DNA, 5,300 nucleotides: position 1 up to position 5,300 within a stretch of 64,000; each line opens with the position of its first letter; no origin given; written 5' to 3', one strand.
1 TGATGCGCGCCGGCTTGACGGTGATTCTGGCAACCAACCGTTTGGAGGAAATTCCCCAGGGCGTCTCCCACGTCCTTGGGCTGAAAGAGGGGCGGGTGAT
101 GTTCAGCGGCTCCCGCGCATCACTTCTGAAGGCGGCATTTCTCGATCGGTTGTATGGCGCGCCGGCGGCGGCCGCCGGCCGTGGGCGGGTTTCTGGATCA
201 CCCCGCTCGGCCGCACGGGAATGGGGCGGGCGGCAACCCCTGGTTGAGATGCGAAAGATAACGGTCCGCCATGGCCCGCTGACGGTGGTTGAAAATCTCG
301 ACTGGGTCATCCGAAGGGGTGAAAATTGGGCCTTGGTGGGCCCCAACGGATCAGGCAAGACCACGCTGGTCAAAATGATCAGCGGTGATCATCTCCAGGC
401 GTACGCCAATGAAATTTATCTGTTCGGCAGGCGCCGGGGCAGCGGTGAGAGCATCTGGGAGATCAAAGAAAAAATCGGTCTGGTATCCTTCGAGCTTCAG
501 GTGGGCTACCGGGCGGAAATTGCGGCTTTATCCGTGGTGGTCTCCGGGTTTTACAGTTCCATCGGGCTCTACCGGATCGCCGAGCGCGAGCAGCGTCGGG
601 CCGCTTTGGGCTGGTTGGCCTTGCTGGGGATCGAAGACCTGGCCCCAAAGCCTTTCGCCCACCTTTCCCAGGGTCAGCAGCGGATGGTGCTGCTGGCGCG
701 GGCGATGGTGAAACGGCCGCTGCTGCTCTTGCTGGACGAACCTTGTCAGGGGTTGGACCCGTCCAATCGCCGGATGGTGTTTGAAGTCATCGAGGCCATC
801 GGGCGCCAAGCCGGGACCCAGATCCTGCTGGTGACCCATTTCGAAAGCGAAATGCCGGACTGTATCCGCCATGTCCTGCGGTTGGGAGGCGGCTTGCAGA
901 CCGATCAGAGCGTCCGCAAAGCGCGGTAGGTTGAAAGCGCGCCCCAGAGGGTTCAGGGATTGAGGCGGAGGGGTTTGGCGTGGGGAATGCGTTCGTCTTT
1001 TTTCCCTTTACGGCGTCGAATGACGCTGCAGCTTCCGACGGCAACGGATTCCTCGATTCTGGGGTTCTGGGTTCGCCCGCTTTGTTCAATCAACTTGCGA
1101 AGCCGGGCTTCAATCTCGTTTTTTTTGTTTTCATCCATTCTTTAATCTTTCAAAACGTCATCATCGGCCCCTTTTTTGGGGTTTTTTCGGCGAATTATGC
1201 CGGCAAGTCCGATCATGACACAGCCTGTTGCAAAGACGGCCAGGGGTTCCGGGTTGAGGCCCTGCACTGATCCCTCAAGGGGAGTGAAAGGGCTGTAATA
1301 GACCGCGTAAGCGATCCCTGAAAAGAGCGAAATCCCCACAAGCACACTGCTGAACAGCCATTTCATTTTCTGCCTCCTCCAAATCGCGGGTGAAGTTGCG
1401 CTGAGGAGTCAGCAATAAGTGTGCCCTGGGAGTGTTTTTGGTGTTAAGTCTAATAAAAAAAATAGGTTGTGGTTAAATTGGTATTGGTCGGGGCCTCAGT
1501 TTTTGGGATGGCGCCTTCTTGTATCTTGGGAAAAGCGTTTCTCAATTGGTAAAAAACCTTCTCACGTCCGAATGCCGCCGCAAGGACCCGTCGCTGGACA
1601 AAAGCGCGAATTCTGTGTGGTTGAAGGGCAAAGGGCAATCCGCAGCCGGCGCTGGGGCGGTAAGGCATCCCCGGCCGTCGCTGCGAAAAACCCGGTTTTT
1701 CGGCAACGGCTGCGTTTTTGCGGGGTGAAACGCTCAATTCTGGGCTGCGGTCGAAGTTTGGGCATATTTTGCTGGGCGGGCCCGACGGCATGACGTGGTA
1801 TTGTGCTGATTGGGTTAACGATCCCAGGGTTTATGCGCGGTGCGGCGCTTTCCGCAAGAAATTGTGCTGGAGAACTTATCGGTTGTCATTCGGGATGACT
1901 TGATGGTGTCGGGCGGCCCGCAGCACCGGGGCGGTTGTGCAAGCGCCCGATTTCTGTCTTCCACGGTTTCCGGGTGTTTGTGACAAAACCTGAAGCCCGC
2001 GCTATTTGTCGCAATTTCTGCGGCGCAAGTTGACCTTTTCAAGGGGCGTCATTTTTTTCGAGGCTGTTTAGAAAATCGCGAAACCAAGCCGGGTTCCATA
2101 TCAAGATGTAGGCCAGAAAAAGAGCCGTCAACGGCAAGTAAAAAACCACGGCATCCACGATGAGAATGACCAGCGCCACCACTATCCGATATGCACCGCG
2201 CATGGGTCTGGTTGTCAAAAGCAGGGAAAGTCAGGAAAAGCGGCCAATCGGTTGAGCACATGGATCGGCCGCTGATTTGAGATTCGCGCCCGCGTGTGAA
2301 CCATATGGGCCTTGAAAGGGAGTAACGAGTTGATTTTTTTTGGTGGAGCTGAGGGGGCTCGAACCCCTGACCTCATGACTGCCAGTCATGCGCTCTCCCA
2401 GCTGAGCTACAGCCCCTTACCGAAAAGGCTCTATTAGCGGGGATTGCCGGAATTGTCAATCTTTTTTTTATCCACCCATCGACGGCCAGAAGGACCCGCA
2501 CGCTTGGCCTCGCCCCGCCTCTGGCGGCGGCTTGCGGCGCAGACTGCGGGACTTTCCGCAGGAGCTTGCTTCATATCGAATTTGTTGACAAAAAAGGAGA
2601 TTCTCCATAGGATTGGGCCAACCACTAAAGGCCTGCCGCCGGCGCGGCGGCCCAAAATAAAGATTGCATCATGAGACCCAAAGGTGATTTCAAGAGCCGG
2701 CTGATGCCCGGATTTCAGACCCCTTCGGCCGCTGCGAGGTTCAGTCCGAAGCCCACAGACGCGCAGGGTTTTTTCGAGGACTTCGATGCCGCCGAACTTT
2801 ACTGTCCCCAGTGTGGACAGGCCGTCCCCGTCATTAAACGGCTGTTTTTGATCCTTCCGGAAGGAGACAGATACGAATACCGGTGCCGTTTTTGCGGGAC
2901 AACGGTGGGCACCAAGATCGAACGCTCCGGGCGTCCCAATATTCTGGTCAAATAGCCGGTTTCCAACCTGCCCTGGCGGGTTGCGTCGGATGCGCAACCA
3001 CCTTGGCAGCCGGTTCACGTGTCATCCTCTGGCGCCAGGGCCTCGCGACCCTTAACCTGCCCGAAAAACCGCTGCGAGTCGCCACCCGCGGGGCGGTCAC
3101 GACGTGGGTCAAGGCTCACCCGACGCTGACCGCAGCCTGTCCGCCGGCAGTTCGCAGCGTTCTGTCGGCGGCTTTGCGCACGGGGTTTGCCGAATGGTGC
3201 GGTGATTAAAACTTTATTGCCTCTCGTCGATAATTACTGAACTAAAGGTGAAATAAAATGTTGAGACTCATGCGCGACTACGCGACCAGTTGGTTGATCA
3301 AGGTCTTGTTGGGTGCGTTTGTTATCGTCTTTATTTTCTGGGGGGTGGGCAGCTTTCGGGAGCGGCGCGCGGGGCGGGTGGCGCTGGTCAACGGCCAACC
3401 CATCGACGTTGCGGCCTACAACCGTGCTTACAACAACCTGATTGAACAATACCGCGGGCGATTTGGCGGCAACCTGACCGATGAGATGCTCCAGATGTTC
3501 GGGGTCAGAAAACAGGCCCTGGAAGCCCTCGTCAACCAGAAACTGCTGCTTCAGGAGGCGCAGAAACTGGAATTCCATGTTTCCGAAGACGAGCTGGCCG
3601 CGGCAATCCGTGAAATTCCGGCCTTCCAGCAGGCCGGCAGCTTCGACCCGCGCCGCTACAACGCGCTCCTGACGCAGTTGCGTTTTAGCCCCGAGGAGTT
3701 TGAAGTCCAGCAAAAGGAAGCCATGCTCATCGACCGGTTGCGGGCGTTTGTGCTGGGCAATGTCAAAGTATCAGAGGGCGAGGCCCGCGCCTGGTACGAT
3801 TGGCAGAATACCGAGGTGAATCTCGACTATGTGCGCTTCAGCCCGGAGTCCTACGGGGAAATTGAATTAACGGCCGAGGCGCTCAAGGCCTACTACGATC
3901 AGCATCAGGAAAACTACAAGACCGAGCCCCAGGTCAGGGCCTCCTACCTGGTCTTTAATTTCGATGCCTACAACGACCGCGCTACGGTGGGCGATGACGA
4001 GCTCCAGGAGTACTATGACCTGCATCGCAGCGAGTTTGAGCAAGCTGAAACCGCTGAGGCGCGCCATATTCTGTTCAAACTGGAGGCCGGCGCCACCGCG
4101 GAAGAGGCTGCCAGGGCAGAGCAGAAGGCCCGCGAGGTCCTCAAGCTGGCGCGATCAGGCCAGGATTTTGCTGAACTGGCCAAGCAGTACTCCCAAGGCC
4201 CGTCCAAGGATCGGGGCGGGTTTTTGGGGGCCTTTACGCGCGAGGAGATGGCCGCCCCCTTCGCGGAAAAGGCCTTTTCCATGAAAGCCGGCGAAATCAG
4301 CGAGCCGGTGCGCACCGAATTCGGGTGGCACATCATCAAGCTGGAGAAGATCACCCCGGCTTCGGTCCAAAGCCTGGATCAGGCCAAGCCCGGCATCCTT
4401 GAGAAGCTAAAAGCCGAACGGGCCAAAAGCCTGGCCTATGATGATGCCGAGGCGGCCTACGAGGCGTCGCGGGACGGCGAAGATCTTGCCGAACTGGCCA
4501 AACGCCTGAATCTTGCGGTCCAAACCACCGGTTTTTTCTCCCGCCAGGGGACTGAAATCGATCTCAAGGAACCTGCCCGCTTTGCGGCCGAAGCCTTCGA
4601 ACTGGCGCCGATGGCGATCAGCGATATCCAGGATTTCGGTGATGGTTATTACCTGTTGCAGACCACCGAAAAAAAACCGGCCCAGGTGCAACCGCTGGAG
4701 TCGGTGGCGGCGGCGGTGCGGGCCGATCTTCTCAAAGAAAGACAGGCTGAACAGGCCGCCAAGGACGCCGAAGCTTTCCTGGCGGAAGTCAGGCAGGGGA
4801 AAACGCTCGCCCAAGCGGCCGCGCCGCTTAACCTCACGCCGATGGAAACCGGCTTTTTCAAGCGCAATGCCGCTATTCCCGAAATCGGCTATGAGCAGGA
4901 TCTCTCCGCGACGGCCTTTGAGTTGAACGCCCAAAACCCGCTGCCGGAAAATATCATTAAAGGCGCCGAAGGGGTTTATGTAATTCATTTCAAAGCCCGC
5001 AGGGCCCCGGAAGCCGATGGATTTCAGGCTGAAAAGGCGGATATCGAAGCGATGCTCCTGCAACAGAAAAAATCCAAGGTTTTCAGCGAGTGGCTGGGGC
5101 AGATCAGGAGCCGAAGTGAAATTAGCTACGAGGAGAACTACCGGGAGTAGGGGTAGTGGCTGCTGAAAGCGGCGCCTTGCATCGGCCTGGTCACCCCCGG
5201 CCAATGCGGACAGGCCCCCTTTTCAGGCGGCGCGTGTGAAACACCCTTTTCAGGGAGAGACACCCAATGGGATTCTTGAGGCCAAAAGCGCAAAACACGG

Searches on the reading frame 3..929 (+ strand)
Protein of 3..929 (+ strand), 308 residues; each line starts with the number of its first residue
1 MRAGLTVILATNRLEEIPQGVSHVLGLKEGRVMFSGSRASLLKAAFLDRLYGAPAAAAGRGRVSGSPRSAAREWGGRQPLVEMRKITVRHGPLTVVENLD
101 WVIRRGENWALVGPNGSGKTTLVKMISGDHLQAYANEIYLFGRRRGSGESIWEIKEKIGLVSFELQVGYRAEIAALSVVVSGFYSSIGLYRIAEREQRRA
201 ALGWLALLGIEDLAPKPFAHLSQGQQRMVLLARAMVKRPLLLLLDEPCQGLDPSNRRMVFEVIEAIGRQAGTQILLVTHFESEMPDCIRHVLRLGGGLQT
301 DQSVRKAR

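Call 29: search_protein_families(library=pfam, proteins=[window:3-929:+], max_evalue=0.00001)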
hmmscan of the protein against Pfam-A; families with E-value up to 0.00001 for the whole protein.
window:3-929:+ (308 aa): 3 families
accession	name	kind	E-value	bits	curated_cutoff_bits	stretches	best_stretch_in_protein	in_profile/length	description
PF00005.33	ABC_tran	-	3.6e-25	89.6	25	1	97-248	2-136/137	ABC transporter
PF13304.12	AAA_21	-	1.5e-13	51.9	27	1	212-279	229-298/304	AAA domain, putative AbiEii toxin, Type IV TA system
PF02463.25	SMC_N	-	1.7e-07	31.3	40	0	220-285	136-203/220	RecF/RecN/SMC N terminal domain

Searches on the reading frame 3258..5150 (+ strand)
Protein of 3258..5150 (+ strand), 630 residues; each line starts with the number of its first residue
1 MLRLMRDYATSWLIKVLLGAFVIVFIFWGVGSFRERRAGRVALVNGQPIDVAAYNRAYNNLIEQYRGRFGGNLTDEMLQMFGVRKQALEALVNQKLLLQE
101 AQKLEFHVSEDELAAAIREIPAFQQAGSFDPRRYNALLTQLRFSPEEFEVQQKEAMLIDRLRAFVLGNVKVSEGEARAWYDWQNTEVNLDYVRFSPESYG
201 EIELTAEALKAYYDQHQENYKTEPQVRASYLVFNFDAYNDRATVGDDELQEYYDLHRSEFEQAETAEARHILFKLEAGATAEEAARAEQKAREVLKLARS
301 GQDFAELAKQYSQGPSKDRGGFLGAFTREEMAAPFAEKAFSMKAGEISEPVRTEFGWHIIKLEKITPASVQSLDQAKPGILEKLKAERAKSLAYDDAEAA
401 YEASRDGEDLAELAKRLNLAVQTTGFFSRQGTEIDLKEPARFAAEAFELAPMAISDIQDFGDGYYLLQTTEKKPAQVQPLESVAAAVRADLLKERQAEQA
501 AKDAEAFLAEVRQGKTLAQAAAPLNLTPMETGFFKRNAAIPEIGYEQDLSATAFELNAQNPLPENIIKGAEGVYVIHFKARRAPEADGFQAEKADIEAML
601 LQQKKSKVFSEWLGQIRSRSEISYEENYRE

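Call 29: search_protein_families(library=pfam, proteins=[window:3258-5150:+], max_evalue=0.00001)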
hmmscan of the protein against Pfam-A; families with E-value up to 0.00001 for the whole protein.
window:3258-5150:+ (630 aa): 5 families
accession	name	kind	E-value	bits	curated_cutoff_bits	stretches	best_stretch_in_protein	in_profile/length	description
PF13624.11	SurA_N_3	-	5e-53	179.7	27.2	1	1-161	1-161/162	SurA-like N-terminal domain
PF13145.12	Rotamase_2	-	2.6e-35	122.3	27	2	245-378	2-121/121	PPIC-type PPIASE domain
PF13623.11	SurA_N_2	-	3.6e-34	118.1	28.5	1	3-138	2-145/145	SurA-like N-terminal domain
PF00639.27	Rotamase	-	2.2e-32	112.4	21.7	1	270-363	1-96/97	PPIC-type PPIASE domain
PF13616.12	Rotamase_3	-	1.5e-26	93.6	22.5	1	262-363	12-113/116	PPIC-type PPIASE domain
